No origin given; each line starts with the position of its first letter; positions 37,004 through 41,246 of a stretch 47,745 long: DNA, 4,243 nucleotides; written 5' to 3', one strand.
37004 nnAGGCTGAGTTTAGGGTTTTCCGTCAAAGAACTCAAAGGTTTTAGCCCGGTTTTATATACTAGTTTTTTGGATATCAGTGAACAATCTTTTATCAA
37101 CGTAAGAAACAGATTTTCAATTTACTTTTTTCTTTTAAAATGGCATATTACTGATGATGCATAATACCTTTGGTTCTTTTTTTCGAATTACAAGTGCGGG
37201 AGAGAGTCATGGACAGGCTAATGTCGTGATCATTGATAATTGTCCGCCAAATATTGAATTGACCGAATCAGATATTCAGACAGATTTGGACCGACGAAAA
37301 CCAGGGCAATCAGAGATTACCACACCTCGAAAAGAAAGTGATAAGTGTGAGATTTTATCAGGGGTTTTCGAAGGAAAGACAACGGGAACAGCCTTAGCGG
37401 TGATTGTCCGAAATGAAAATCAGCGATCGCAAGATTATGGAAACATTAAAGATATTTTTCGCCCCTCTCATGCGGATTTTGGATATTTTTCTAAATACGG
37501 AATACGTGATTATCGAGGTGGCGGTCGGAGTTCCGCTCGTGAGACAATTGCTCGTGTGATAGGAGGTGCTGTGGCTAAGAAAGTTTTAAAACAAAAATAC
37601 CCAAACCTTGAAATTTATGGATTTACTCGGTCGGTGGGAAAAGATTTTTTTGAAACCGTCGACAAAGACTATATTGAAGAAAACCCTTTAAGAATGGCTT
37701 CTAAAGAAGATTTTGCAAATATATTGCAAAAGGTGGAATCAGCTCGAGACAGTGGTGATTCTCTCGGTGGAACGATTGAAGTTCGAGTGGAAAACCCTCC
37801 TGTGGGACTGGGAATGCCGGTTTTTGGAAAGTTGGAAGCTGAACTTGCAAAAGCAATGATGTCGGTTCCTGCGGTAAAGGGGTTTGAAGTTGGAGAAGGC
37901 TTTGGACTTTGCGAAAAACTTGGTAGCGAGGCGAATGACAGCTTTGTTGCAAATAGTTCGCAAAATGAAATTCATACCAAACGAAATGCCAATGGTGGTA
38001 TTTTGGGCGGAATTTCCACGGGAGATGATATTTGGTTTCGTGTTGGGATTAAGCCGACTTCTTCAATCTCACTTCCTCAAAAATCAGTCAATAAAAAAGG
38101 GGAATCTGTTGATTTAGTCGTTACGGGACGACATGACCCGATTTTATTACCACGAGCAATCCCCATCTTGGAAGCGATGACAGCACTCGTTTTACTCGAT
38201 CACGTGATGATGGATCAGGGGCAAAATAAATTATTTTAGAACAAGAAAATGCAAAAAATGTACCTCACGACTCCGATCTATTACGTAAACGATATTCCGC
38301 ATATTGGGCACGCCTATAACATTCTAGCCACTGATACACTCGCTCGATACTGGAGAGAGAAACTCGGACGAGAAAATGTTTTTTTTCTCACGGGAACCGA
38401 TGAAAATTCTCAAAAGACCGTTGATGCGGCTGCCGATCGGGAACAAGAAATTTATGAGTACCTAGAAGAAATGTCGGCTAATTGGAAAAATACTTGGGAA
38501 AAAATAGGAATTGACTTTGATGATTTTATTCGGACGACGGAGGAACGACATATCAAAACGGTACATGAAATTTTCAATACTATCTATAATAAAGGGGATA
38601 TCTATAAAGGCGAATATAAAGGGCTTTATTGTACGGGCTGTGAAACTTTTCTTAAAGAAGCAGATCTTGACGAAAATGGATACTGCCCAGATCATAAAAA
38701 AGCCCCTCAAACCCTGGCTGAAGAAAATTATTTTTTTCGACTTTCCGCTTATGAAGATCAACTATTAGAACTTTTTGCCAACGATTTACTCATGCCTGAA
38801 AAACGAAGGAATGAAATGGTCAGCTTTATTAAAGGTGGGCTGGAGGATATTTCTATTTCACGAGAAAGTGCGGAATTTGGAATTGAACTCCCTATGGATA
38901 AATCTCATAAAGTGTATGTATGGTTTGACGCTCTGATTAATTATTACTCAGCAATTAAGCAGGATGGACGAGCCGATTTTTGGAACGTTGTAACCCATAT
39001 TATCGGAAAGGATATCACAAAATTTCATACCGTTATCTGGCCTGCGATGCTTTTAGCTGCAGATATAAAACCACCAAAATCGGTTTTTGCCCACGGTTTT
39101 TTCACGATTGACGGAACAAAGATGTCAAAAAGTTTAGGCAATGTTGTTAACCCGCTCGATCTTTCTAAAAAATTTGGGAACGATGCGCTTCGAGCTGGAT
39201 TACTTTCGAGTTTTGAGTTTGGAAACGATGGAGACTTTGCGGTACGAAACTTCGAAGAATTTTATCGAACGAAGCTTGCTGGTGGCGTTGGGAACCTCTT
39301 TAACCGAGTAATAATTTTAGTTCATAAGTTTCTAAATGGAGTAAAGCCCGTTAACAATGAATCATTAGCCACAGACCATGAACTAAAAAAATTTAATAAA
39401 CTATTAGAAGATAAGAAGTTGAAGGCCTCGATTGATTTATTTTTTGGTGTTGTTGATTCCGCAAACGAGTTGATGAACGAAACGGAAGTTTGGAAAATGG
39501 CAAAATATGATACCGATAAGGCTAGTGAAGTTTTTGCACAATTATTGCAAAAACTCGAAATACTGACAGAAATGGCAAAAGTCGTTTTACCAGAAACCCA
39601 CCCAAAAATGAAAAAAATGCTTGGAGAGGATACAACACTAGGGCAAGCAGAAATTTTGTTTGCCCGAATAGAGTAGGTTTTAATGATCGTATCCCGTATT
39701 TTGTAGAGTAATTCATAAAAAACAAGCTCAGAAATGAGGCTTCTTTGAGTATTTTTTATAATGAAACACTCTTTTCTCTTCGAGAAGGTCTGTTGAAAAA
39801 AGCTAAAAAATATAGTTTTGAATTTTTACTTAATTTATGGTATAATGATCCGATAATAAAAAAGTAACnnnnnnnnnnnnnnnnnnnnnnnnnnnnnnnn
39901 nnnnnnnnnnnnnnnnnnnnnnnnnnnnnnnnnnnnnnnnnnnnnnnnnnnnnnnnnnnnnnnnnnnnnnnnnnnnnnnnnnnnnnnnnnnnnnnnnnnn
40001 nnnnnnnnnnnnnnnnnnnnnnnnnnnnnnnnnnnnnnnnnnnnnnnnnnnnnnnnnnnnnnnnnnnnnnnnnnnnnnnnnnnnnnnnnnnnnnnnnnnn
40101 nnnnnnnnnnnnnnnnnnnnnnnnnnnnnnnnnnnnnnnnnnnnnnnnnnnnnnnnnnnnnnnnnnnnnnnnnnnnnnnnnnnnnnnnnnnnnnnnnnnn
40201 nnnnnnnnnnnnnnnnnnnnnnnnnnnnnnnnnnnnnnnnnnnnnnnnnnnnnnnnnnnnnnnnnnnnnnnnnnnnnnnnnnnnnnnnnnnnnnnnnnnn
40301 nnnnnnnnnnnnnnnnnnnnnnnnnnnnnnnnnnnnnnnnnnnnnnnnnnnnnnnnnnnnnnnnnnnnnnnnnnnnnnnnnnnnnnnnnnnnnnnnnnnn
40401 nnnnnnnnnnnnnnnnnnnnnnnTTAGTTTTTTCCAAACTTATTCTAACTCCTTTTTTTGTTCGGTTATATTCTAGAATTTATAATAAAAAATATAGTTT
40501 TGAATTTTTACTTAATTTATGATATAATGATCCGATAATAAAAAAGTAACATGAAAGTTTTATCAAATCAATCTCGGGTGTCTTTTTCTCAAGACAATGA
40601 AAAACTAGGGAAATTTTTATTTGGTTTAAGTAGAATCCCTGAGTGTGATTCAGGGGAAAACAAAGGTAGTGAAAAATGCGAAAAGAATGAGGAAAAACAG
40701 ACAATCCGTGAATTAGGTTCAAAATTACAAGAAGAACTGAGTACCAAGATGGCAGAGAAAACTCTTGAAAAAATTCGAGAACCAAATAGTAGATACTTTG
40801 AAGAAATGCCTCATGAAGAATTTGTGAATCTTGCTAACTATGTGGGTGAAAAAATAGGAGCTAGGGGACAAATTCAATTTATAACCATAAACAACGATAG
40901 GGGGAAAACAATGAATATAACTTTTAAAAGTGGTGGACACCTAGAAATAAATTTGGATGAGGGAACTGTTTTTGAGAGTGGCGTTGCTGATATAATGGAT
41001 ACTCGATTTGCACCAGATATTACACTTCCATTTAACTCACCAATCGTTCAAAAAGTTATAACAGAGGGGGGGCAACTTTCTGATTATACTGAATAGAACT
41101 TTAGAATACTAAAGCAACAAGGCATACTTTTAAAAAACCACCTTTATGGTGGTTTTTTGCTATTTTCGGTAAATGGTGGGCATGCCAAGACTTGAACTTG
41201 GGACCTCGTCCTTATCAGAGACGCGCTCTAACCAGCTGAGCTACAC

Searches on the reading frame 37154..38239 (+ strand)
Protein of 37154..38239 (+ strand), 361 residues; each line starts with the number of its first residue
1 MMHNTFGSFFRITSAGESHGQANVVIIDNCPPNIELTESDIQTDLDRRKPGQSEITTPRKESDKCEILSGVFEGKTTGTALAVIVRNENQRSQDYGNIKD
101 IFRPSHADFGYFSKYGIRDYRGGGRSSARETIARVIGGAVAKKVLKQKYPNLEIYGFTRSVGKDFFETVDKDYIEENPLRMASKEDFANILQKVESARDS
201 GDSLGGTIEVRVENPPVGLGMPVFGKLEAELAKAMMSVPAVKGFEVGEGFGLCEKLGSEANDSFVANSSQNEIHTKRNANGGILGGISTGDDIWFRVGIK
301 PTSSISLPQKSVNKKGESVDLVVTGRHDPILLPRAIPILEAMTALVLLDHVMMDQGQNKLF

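Call 9: search_protein_families(library=pfam, proteins=[window:37154-38239:+], max_evalue=0.001)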
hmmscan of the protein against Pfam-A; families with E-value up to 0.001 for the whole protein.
window:37154-38239:+ (361 aa): 1 family
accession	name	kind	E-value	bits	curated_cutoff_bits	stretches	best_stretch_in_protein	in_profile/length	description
PF01264.26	Chorismate_synt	-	1.4e-129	431.9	27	1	10-352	1-327/327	Chorismate synthase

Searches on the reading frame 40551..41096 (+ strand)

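Call 9: search_protein_families(library=pfam, proteins=[window:40551-41096:+], max_evalue=0.001)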
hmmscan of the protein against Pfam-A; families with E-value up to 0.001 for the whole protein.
window:40551-41096:+ (181 aa): 0 families

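Call 79: search_protein_families(library=pfam, proteins=[window:40551-41096:+], max_evalue=0.1)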
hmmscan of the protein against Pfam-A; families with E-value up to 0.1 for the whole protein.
window:40551-41096:+ (181 aa): 2 families
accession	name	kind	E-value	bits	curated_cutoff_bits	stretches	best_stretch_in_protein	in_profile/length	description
PF00838.24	TCTP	-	0.016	15.9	24.3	1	42-128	78-162/164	Translationally controlled tumour protein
PF14005.11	YpjP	-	0.097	13.1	27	0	45-119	12-84/134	YpjP-like protein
